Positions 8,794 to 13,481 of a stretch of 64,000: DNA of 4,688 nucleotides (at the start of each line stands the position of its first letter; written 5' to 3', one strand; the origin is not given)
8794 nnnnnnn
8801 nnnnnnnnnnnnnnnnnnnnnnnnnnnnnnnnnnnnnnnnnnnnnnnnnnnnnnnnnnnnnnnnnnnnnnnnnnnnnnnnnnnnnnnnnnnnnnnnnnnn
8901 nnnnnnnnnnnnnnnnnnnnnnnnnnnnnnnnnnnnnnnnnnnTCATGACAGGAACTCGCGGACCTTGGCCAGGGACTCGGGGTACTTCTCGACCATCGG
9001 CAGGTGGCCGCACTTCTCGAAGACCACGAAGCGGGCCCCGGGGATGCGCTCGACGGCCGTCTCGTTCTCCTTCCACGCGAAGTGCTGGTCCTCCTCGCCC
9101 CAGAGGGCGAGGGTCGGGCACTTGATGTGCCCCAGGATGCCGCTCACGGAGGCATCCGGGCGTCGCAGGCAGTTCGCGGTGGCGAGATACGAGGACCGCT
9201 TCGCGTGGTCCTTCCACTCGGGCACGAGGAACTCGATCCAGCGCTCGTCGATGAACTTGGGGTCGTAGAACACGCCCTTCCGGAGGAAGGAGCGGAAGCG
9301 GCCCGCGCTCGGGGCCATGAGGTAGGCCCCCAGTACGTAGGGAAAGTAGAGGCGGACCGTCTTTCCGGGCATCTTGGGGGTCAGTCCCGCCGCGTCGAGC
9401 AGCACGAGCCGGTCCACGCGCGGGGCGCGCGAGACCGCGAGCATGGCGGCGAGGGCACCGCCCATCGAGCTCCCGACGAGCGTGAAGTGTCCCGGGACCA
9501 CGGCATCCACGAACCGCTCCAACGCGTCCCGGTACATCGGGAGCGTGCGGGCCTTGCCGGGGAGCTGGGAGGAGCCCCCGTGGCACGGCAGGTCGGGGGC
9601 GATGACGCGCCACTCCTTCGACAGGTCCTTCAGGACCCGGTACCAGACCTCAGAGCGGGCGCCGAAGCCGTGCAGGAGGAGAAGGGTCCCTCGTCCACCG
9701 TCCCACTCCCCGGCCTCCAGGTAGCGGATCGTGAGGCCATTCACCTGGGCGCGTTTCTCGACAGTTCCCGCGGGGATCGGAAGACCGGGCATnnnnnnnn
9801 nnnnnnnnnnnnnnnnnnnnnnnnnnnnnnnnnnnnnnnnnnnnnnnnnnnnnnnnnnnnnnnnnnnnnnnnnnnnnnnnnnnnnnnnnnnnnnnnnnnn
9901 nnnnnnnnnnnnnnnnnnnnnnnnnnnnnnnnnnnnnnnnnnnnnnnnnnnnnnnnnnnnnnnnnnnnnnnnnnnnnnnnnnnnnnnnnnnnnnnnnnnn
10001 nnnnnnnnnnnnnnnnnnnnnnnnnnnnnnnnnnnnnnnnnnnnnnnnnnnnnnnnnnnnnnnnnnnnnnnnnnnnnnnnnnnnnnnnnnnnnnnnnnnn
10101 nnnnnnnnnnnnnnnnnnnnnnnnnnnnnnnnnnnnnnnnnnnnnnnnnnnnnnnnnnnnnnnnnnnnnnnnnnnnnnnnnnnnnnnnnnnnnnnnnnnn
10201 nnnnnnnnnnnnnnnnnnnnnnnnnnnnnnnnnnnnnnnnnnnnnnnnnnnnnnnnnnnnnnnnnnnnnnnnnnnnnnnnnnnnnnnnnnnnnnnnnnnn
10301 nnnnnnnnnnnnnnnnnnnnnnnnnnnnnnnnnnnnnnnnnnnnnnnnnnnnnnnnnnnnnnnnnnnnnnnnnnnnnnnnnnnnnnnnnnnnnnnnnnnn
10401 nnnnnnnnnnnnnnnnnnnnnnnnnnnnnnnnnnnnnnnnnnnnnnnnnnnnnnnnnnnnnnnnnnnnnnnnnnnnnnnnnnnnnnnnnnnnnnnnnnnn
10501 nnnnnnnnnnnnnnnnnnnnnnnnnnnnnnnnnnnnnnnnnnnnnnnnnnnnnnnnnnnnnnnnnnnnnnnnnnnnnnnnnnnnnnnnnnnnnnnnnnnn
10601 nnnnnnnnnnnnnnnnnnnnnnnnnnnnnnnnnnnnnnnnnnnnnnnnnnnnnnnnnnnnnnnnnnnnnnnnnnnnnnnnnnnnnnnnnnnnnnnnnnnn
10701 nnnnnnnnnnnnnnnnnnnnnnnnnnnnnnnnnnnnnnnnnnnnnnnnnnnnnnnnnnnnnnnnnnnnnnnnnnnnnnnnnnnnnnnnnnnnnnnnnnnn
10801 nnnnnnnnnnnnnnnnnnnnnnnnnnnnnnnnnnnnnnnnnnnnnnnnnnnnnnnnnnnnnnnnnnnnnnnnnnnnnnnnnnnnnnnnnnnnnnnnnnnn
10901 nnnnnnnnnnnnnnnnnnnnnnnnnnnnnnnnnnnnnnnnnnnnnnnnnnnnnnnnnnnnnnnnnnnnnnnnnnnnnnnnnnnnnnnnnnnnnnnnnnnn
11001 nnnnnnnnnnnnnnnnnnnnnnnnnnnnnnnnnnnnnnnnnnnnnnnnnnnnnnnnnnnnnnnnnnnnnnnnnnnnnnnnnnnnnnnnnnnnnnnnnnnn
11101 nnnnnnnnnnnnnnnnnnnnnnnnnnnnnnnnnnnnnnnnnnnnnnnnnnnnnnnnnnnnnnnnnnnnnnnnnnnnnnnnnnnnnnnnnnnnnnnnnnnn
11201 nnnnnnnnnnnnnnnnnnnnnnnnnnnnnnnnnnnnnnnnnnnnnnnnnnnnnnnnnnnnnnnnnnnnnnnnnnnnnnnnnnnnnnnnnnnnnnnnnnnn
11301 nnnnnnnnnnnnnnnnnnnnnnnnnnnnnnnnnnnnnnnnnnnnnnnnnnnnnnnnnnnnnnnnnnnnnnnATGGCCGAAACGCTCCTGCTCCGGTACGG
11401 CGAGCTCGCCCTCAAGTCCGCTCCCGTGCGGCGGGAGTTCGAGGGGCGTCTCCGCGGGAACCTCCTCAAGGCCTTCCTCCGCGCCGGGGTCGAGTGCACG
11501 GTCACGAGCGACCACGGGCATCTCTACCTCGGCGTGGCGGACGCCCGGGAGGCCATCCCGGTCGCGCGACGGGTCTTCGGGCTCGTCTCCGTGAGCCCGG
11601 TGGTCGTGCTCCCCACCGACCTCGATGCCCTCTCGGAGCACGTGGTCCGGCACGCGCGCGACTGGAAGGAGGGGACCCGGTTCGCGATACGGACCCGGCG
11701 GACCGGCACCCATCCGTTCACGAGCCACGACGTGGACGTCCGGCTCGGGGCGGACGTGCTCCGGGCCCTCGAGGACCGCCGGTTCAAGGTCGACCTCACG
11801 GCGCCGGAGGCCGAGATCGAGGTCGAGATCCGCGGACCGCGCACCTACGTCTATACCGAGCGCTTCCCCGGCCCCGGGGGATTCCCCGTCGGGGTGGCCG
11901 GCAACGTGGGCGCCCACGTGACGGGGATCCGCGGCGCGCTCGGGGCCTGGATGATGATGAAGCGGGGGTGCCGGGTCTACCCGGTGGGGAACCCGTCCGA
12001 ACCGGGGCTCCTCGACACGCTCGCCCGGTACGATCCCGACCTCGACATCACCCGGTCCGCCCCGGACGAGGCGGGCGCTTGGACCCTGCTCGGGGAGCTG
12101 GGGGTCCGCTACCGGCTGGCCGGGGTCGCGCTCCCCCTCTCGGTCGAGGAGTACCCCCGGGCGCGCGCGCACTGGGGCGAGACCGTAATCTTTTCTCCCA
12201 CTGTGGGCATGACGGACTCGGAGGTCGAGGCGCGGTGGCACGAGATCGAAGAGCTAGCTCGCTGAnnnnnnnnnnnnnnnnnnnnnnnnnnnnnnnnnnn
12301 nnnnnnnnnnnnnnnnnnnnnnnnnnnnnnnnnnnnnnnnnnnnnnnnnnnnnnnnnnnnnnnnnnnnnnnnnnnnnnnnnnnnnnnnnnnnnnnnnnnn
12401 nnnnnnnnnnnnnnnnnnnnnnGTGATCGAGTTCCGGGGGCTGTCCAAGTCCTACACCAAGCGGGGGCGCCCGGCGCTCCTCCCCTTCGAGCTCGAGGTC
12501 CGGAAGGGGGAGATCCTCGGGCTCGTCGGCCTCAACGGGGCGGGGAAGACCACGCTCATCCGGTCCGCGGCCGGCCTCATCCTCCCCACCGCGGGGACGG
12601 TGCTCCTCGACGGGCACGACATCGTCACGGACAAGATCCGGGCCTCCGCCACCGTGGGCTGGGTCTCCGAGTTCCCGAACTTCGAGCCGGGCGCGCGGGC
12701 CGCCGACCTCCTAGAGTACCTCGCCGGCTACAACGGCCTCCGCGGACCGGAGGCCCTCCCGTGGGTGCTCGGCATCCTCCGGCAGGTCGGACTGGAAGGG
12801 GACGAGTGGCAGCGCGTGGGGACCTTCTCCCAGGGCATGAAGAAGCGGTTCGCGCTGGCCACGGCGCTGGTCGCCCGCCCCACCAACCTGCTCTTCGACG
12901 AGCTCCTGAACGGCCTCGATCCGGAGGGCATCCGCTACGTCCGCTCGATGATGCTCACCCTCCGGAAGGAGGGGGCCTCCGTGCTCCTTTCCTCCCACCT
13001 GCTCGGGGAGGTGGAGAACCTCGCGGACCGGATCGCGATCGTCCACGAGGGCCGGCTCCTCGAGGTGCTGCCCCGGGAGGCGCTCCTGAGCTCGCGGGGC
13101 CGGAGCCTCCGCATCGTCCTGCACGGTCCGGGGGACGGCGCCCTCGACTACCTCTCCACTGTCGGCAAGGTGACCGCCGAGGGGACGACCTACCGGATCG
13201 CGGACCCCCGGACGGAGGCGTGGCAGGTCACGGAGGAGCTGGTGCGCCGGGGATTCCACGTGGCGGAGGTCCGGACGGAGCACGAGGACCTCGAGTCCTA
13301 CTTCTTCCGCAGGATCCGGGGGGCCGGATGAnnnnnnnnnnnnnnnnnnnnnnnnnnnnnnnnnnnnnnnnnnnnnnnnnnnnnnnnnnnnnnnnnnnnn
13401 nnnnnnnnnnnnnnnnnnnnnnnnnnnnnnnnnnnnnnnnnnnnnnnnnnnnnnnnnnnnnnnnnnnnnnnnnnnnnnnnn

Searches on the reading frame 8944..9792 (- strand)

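Call 71: search_protein_families(library=pfam, proteins=[window:8944-9792:-], max_evalue=0.01)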
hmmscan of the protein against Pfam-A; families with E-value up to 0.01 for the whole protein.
window:8944-9792:- (282 aa): 4 families
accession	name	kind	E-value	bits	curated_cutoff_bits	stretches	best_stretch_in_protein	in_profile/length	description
PF00561.26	Abhydrolase_1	-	2.3e-31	109.8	25.8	1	36-269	2-244/245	alpha/beta hydrolase fold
PF12697.13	Abhydrolase_6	-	2.2e-27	97.6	26.3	1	37-275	1-215/217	Alpha/beta hydrolase family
PF12146.15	Hydrolase_4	-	9.8e-14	51.7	27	1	34-136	4-111/239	Serine aminopeptidase, S33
PF03959.19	FSH1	-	0.0092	16.1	21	0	222-264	158-201/211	Serine hydrolase (FSH1)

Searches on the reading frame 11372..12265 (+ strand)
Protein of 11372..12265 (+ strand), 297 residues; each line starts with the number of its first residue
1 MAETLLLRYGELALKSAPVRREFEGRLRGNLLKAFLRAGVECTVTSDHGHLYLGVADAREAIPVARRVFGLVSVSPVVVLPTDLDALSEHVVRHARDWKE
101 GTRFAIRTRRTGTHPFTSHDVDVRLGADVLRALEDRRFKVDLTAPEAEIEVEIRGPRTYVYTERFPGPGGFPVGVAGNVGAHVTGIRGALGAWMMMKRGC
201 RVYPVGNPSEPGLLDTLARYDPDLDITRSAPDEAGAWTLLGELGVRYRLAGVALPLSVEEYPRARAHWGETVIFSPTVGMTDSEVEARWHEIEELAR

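Call 71: search_protein_families(library=pfam, proteins=[window:11372-12265:+], max_evalue=0.01)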
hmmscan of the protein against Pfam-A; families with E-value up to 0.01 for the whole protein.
window:11372-12265:+ (297 aa): 3 families
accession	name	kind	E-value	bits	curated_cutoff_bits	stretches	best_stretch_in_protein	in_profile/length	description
PF22025.1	ThiI_fer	-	1.3e-12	48.4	25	1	5-75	2-72/72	ThiI ferredoxin-like domain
PF02926.22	THUMP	-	1.2e-11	45.3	20.6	1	82-162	2-83/84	THUMP domain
PF05157.20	MshEN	-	0.0073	16.7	23.1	0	47-94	37-86/90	MshEN domain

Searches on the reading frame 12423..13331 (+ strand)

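Call 71: search_protein_families(library=pfam, proteins=[window:12423-13331:+], max_evalue=0.01)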
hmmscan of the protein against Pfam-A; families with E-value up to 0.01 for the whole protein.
window:12423-13331:+ (302 aa): 2 families
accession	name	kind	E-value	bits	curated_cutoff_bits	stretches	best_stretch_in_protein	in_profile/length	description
PF00005.33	ABC_tran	-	6.4e-25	88.8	25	1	22-161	4-135/137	ABC transporter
PF13304.12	AAA_21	-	2.4e-11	44.7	27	1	99-195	220-301/304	AAA domain, putative AbiEii toxin, Type IV TA system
